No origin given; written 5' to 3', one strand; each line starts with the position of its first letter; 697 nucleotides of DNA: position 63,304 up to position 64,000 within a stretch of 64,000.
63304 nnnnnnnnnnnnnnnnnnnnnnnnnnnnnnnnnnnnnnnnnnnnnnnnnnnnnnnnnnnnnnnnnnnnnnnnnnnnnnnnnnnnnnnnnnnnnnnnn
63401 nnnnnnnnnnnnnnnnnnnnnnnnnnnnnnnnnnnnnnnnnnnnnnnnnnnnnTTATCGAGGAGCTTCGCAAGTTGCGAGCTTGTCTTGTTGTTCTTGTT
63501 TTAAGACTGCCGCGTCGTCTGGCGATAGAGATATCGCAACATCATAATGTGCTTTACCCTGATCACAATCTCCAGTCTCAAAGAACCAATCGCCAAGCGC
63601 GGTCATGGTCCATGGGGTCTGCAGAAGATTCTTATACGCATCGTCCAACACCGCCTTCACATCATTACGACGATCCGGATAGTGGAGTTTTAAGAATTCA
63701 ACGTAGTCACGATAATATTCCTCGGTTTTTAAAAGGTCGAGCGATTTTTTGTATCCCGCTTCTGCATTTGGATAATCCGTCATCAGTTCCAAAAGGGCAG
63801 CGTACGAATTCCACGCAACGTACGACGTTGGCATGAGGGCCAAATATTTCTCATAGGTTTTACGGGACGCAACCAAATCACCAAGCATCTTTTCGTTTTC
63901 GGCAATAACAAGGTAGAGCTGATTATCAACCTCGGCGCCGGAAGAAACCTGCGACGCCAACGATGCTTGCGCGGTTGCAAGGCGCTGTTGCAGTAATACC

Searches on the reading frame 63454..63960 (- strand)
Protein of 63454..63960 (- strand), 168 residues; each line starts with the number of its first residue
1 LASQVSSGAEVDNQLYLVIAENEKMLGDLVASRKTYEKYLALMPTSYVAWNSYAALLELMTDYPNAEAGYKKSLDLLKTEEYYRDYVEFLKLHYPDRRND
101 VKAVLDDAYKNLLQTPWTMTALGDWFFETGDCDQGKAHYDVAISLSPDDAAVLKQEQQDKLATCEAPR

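Call 25: search_protein_families(library=pfam, proteins=[window:63454-63960:-], max_evalue=0.01)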
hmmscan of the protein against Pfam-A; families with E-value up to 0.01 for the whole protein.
window:63454-63960:- (168 aa): 8 families
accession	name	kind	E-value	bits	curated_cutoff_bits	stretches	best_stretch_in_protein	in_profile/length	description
PF13424.12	TPR_12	-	9.3e-07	29.4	30.1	0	49-78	5-34/77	Tetratricopeptide repeat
PF23240.1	HAT_PRP39_N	-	1.7e-06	28.6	27.7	1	19-109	21-115/168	PRP39 N-terminal HAT repeat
PF07719.23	TPR_2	-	1.7e-05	25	27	0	20-45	8-33/34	Tetratricopeptide repeat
PF13428.12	TPR_14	-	2.9e-05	24.8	23.5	0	119-154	4-39/44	Tetratricopeptide repeat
PF13431.12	TPR_17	-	0.00043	20.8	24.4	0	36-67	2-33/34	Tetratricopeptide repeat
PF13174.12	TPR_6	-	0.0025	18.8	26.3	0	122-148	6-32/33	Tetratricopeptide repeat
PF05843.20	Suf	-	0.0048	15.9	24.7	1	11-113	15-119/532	Suppressor of forked protein (Suf)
PF13429.12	TPR_15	-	0.009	15.9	26.2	0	50-122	47-117/280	Tetratricopeptide repeat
